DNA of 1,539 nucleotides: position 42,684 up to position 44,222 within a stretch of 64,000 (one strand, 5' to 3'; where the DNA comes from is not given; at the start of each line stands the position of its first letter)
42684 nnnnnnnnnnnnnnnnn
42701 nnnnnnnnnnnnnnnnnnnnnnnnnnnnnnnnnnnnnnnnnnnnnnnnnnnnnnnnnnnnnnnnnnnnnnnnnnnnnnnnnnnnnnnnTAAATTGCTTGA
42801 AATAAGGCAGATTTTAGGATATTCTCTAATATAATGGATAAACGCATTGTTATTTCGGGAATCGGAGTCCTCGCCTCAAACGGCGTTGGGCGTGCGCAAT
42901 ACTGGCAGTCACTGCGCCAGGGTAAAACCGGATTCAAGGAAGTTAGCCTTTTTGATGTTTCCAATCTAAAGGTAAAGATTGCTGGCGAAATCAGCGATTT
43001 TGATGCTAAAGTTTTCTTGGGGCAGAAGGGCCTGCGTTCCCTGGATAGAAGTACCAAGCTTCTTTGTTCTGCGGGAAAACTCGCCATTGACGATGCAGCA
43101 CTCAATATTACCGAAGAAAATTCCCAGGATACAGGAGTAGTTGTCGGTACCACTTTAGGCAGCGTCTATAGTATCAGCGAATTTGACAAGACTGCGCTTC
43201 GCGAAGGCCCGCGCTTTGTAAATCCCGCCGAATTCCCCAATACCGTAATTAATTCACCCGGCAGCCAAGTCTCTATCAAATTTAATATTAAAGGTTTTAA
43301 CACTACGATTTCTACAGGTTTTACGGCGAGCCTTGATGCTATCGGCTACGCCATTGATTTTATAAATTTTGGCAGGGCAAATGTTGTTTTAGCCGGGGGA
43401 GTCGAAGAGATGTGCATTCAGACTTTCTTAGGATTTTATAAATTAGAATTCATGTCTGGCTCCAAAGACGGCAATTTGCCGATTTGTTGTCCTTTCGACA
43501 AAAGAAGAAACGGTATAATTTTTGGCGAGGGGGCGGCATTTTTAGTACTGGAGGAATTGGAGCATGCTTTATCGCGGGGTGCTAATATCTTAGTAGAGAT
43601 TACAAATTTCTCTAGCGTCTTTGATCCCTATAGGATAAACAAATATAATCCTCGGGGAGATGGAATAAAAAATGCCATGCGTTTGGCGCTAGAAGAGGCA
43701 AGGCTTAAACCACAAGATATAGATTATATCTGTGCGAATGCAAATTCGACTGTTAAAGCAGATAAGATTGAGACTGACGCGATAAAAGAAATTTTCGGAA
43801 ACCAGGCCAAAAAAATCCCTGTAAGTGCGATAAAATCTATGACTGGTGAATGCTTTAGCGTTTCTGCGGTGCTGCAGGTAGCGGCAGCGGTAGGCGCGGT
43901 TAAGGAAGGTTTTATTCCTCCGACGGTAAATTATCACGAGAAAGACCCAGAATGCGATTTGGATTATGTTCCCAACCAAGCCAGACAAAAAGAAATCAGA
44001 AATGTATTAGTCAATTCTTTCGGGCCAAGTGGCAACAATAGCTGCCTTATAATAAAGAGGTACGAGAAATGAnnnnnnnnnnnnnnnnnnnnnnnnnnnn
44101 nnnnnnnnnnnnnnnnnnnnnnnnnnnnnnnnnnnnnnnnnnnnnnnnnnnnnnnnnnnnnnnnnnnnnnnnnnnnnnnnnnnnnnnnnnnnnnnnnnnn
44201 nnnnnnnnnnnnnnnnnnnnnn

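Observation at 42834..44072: FabF-like ketosynthase with all three catalytic residues replaced, encoded directly upstream of fabG-fabZ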

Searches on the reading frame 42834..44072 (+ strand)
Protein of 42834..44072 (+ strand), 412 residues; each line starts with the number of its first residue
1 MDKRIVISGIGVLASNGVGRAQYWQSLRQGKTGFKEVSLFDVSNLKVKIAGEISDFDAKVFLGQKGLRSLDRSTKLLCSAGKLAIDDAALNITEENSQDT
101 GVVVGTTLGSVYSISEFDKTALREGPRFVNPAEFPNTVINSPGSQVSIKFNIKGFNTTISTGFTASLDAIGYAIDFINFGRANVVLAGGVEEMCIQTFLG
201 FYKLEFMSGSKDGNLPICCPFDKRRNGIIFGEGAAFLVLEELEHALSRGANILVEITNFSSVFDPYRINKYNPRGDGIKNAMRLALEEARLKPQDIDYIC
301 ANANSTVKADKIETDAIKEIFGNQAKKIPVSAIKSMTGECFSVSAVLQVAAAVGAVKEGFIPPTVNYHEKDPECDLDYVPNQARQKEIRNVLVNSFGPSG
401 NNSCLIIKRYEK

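Call 4: search_solved_structures(query=window:42834-44069:+, show_alignments=3, max_evalue=1e-10)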
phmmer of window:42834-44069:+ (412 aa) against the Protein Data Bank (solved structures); distinct sequences matched with E-value up to 1e-10: 131 (the best 60 are shown).
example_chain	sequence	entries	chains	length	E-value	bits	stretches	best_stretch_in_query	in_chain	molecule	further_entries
9s5h_C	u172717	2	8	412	3.1e-128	431.4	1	3-411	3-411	3-oxoacyl-(Acyl-carrier-protein) synthase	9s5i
9s5h_B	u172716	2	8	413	4e-87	296.1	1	1-410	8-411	3-oxoacyl-(Acyl-carrier-protein) synthase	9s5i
4ls5_A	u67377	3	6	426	8.1e-87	295.1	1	3-411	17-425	3-oxoacyl-[acyl-carrier-protein] synthase 2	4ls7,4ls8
4ls6_A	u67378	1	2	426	1.5e-86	294.2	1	3-411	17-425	3-oxoacyl-[acyl-carrier-protein] synthase 2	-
5sxo_A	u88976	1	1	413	9.4e-84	285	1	2-411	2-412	3-oxoacyl-[acyl-carrier-protein] synthase 2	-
3o04_A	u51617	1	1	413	1.3e-83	284.5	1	2-411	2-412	beta-keto-acyl carrier protein synthase II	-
1e5m_A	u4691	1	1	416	1.3e-81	278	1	3-411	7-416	BETA KETOACYL ACYL CARRIER PROTEIN SYNTHASE II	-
1j3n_A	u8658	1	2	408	9.9e-76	258.6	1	3-409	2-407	3-oxoacyl-(acyl-carrier protein) synthase II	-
6okg_A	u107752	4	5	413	4.8e-75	256.3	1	3-409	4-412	3-oxoacyl-[acyl-carrier-protein] synthase 2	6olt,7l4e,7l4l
1b3n_A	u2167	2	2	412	5.7e-75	256.1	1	3-409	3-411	PROTEIN (KETOACYL ACYL CARRIER PROTEIN SYNTHASE 2) | BETA-KETOACYL ACP SYNTHASE II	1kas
9lpl_A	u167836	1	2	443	6e-75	256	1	3-410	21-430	3-oxoacyl-[acyl-carrier-protein] synthase 2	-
2gfw_A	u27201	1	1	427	6.2e-75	255.9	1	3-409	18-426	3-oxoacyl-[acyl-carrier-protein] synthase 2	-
3hnz_A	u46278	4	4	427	6.3e-75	255.9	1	3-409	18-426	3-oxoacyl-[acyl-carrier-protein] synthase 2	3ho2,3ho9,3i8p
2gfv_A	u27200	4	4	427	8.5e-75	255.5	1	3-409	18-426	3-oxoacyl-[acyl-carrier-protein] synthase 2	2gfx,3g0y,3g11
4r8e_A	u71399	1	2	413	3.3e-74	253.5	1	3-409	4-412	3-oxoacyl-[acyl-carrier-protein] synthase 2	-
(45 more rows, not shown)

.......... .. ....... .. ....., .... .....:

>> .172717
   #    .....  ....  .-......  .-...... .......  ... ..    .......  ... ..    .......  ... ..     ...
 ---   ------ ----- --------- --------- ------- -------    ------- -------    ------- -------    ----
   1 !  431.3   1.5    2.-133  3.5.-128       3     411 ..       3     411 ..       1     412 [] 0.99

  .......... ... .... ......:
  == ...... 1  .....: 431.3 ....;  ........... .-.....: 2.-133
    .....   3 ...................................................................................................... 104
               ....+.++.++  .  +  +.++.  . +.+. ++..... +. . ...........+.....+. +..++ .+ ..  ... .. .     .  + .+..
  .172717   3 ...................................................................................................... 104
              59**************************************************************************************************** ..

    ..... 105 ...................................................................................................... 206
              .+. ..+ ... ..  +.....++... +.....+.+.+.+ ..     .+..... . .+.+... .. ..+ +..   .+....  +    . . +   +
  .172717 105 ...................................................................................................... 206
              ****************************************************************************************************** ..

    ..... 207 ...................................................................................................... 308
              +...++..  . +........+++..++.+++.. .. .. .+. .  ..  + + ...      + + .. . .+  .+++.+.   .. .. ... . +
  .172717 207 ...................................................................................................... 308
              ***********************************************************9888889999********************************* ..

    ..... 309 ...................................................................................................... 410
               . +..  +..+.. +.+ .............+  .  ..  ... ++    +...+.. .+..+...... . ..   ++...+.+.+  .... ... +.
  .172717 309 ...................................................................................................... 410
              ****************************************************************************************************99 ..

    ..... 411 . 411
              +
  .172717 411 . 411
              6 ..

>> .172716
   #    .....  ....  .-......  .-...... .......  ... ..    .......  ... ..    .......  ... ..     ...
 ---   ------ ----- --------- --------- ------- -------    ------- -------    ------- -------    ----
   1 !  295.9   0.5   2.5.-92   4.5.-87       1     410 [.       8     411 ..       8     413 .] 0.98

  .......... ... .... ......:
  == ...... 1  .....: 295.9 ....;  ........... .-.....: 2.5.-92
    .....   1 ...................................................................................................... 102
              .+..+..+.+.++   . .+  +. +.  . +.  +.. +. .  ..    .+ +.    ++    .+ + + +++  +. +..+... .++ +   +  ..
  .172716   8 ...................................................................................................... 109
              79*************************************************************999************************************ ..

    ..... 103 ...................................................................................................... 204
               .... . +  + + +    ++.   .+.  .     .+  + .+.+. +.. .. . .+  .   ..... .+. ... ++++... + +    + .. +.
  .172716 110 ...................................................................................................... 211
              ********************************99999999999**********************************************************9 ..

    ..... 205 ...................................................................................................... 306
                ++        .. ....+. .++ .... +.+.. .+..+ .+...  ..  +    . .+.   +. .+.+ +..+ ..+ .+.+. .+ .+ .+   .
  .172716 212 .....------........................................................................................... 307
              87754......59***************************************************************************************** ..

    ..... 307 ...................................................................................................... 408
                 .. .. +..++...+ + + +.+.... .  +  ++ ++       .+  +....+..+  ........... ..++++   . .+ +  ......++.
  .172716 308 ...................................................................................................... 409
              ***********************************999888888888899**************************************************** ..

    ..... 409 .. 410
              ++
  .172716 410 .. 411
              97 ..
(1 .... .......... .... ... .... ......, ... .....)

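Call 5: search_protein_families(library=pfam, proteins=[window:42834-44069:+])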
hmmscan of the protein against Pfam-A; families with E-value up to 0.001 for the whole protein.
window:42834-44069:+ (412 aa): 3 families
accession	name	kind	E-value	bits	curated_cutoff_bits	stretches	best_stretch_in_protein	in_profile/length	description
PF00109.32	ketoacyl-synt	-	7.9e-39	134.2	20.8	1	3-245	2-252/252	Beta-ketoacyl synthase, N-terminal domain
PF02801.28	Ketoacyl-synt_C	-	2.2e-25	89.4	20.8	1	255-367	3-118/119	Beta-ketoacyl synthase, C-terminal domain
PF00108.29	Thiolase_N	-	0.00043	20.2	26.4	0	157-194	79-116/260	Thiolase, N-terminal domain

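Call 6: search_protein_families(library=ncbifam, proteins=[window:42834-44069:+])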
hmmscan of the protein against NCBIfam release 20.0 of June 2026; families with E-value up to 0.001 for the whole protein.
window:42834-44069:+ (412 aa): 21 families
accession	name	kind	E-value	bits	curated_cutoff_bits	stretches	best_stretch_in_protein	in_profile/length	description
TIGR03150.1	fabF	equivalog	7.7e-115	383.8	493.75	1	3-408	1-407/407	beta-ketoacyl-ACP synthase II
NF005589.0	PRK07314.1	subfamily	6.1e-110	367.8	387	1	2-410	3-412/413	beta-ketoacyl-ACP synthase II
NF006274.0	PRK08439.1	equivalog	1.7e-91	307.1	621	1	3-409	2-405/406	beta-ketoacyl-ACP synthase II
NF004970.0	PRK06333.1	subfamily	4.5e-88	295.9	525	1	2-411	3-423/424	beta-ketoacyl-ACP synthase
NF006434.0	PRK08722.1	equivalog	2.7e-77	260.4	759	1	3-409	4-413/414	beta-ketoacyl-ACP synthase II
NF006587.0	PRK09116.1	equivalog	3.4e-72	243.5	470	1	3-410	2-407/408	beta-ketoacyl-ACP synthase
NF005076.0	PRK06501.1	equivalog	9.7e-67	225.7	629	2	143-410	155-423/425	beta-ketoacyl-ACP synthase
NF005935.0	PRK07967.1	equivalog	5.6e-65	219.7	630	1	3-411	2-405/406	beta-ketoacyl-ACP synthase I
NF005916.1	PRK07910.1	equivalog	1e-56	192.7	560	1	4-410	13-418/418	KasA/KasB family beta-ketoacyl-ACP synthase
NF006618.0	PRK09185.1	subfamily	7.6e-55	186.5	407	1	3-409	3-392/394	beta-ketoacyl-ACP synthase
NF005490.0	PRK07103.1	equivalog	7.8e-51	173.4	445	1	3-410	4-413/414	polyketide beta-ketoacyl:acyl carrier protein synthase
NF004618.0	PRK05952.1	equivalog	7.6e-50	169.9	455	1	4-409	3-382/384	beta-ketoacyl-ACP synthase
NF058662.1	cispenta_AmcF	equivalog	1.3e-41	142.8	325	1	5-408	2-368/369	cispentacin biosynthesis acyltransferase subunit AmcF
NF045894.1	PKS_plus_SDR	equivalog_domain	5e-27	94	1740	1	52-408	68-425/1515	type I polyketide synthase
NF041183.1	Pks2_ls1_myc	equivalog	1.2e-24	85.4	2400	1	52-371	68-376/2086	sulfolipid-1 biosynthesis phthioceranic/hydroxyphthioceranic acid synthase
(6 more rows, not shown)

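Call 9: find_homologous_proteins(query=window:42834-44069:+, max_evalue=1e-20)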
Query window:42834-44069:+ (412 aa): 7928 proteins with E <= 1e-20 among 8000 candidates; the best 120 are listed.
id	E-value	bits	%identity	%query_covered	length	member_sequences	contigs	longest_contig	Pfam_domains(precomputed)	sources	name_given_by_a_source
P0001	2.2e-248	842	91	100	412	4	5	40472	PF00109.33,PF02801.29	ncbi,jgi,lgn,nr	ncbi:MAG: beta-ketoacyl-[acyl-carrier-protein] synthase family protein [Candidatus Omnitrophica bact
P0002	5.2e-230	781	82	100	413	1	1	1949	PF00109.33,PF02801.29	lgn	-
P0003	8.1e-230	781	83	100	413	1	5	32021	PF00109.33,PF02801.29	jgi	-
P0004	2.7e-228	776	83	100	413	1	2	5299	PF00109.33,PF02801.29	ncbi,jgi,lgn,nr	ncbi:MAG: beta-ketoacyl-[acyl-carrier-protein] synthase family protein [Candidatus Omnitrophica bact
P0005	5.8e-226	768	82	100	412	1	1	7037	PF00109.33,PF02801.29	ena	-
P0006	2.6e-222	756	81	100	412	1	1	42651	PF00109.33,PF02801.29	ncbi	ncbi:MAG: beta-ketoacyl-[acyl-carrier-protein] synthase family protein [Candidatus Omnitrophota bact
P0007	1.3e-220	750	80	100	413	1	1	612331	PF00109.33,PF02801.29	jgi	jgi:3-oxoacyl-[acyl-carrier-protein] synthase II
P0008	3.3e-220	749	80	100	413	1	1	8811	PF00109.33,PF02801.29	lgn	-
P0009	1.4e-201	688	72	100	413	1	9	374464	PF00109.33,PF02801.29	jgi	-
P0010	4.8e-199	679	72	100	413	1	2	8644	PF00109.33,PF02801.29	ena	-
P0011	1.5e-194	665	71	99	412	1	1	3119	PF00109.33,PF02801.29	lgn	-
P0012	4.3e-194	663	70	99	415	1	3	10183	PF00109.33,PF02801.29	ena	-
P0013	3.2e-193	660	72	98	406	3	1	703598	PF00109.33,PF02801.29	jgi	-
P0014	1.1e-191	655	72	99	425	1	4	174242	PF00109.33,PF02801.29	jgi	jgi:3-oxoacyl-[acyl-carrier-protein] synthase II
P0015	6.9e-190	649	69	99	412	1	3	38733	PF00109.33,PF02801.29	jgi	-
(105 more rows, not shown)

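Call 17: find_encoding_contigs(protein=window:42834-44072:+, flank=10000, max_places=5)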
Protein window:42834-44072:+ (412 aa): 7 contigs read that carry it; 5 places shown.
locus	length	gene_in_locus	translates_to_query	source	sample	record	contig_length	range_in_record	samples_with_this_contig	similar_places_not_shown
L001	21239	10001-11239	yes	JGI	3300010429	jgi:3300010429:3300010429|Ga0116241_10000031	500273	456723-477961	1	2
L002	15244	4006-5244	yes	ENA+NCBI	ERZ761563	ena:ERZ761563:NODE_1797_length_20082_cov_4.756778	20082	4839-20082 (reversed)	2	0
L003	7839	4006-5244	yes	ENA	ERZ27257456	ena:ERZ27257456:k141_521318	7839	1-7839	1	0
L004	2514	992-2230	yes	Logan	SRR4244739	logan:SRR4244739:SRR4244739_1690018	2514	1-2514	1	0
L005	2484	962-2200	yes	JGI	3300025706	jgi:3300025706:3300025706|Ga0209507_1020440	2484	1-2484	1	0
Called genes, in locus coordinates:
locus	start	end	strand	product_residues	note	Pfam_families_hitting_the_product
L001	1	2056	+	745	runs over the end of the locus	PF00982:Glyco_transf_20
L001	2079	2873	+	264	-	PF02358:Trehalose_PPase, PF08282:Hydrolase_3 (weak)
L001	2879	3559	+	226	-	PF19027:DUF5752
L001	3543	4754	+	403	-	PF21269:TreT_GT1, PF00534:Glycos_transf_1, PF13692:Glyco_trans_1_4, PF20706:GT4-conflict (weak)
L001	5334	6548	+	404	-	PF00926:DHBP_synthase, PF00925:GTP_cyclohydro2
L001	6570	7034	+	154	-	PF00885:DMRL_synthase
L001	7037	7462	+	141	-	PF01029:NusB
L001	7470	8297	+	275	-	PF02811:PHP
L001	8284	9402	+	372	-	PF00383:dCMP_cyt_deam_1, PF14437:MafB19-deam, PF01872:RibD_C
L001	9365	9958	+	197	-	PF00677:Lum_binding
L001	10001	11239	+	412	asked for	PF00109:ketoacyl-synt, PF02801:Ketoacyl-synt_C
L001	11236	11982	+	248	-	PF00106:adh_short, PF08659:KR, PF13561:adh_short_C2, PF23441:SDR (weak)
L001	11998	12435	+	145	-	PF22817:ApeP-like, PF07977:FabA, PF22818:ApeI-like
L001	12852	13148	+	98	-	PF00708:Acylphosphatase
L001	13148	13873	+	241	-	PF00149:Metallophos, PF12850:Metallophos_2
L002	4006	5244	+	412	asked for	PF00109:ketoacyl-synt, PF02801:Ketoacyl-synt_C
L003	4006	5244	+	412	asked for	PF00109:ketoacyl-synt, PF02801:Ketoacyl-synt_C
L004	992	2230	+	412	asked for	PF00109:ketoacyl-synt, PF02801:Ketoacyl-synt_C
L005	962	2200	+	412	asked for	PF00109:ketoacyl-synt, PF02801:Ketoacyl-synt_C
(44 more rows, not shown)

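Call 21: find_related_loci(query=A1, collection=genome_contigs, flank=10000)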
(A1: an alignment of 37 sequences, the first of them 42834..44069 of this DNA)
Query A1 (412 aa) in genome_contigs; peptide patterns used: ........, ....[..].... (x = any residue, [..] = any of these).
491 stretches matched a pattern; 446 encode a relative of the query (tblastn E <= 1e-3); the best 80 are kept; 80 distinct loci.
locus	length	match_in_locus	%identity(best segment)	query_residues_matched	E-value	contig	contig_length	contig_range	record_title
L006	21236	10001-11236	91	1-412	0e+0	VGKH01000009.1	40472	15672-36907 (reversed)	MAG: Candidatus Omnitrophota bacterium isolate K_DeepCast_250m_m2_027 K_DeepCast_250m_m2_027_Ga0194125_10001422, whole g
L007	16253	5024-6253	81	1-410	0e+0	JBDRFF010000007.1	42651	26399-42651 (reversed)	MAG: Candidatus Omnitrophota bacterium isolate MEGAHIT-group-1.354 k141_9792503, whole genome shotgun sequence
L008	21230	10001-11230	71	2-411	0e+0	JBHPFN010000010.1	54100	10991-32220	Candidatus Omnitrophota bacterium isolate SAG AM-311-J20 NODE_10_length_54100_cov_31.977297, whole genome shotgun sequen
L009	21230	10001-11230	68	2-411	0e+0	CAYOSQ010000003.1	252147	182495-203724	MAG TPA_asm: uncultured Planctomycetia bacterium isolate SRP077602_co2_125 genome assembly, contig: NODE_25_length_25214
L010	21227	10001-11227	64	3-411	0e+0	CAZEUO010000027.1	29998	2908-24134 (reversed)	MAG TPA_asm: uncultured Planctomycetales bacterium isolate SRP178908_co1_326 genome assembly, contig: NODE_880_length_29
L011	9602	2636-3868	65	1-411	0e+0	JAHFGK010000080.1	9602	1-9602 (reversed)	MAG: Candidatus Omnitrophota bacterium isolate nzgw313 NODE_11592_length_9603_cov_3.031428, whole genome shotgun sequenc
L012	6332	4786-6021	63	1-411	0e+0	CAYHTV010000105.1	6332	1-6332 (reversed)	MAG TPA_asm: uncultured Planctomycetales bacterium isolate ERP119705_co15_632 genome assembly, contig: NODE_15784_length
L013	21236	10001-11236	65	1-412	0e+0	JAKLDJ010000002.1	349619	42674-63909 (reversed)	MAG: Candidatus Omnitrophota bacterium isolate RA.bin107 RA.bin107_2, whole genome shotgun sequence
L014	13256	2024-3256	63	1-411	0e+0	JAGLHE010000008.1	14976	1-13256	MAG: Candidatus Omnitrophota bacterium isolate RS_10_7 ROV157_10.bin.7.fa_8, whole genome shotgun sequence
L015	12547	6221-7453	65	1-411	0e+0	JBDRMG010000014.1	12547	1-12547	MAG: Candidatus Omnitrophota bacterium isolate MEGAHIT-group-1.82 k141_6351140, whole genome shotgun sequence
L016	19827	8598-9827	63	2-411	0e+0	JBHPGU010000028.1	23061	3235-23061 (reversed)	Candidatus Omnitrophota bacterium isolate SAG AM-311-N09 NODE_28_length_23061_cov_31.664653, whole genome shotgun sequen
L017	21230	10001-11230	63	2-411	0e+0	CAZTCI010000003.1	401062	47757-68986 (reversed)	MAG TPA_asm: uncultured Planctomycetales bacterium isolate binchicken_co185_276 genome assembly, contig: NODE_19_length_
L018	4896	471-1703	63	1-411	0e+0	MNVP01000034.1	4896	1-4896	MAG: Candidatus Omnitrophica bacterium CG1_02_40_15 cg1_0.2_scaffold_18029_c, whole genome shotgun sequence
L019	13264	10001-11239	62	1-412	3e-180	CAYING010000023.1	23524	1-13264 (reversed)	MAG TPA_asm: uncultured Planctomycetales bacterium isolate ERP119705_co25_670 genome assembly, contig: NODE_1187_length_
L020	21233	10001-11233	65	1-411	2e-180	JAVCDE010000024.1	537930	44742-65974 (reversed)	MAG: Candidatus Aceula meridiana isolate MAG_3300035698_985 Ga0374944_593031, whole genome shotgun sequence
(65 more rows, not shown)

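Call 66: predict_structure(alignment_id=A1)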
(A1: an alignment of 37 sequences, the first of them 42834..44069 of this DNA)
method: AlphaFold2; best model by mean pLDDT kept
length: 412 residues; sequences in the alignment: 37
mean_pLDDT: 87.9   pTM: 0.89
mean pLDDT of the five models: 87.9, 85.0, 80.0, 78.2, 76.2
residues with pLDDT >= 90: 260; 70-90: 106; 50-70: 32; < 50: 14
segments of 3 or more residues with pLDDT < 50: 110-113, 134-140
pLDDT, mean of each block of 10 residues (from residue 1): 91 96 97 92 91 87 78 90 97 94 77 54 56 46 86 85 86 95 96 85 87 82 89 97 97 97 69 83 97 98 87 95 96 93 94 98 93 92 96 88 95 87
secondary structure, 60 per line:
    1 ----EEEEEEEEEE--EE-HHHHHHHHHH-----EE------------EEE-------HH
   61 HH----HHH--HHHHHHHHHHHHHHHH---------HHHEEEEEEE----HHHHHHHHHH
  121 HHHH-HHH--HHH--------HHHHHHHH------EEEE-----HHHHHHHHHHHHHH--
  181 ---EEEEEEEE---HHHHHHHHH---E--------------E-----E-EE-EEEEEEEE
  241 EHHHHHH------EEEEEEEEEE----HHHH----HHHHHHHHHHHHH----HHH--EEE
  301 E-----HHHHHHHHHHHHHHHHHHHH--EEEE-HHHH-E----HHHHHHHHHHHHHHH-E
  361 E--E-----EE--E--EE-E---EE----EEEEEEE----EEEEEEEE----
elements in order: E5-14 H20-29 E49-51 H59-62 H72-87 E100-106 H111-124 H142-149 E156-159 H165-178 E184-191 H195-203 E233-241 H242-247 E254-263 H268-271 H276-288 E298-301 H307-326 E329-332 H334-337 H344-358 E390-396 E401-408
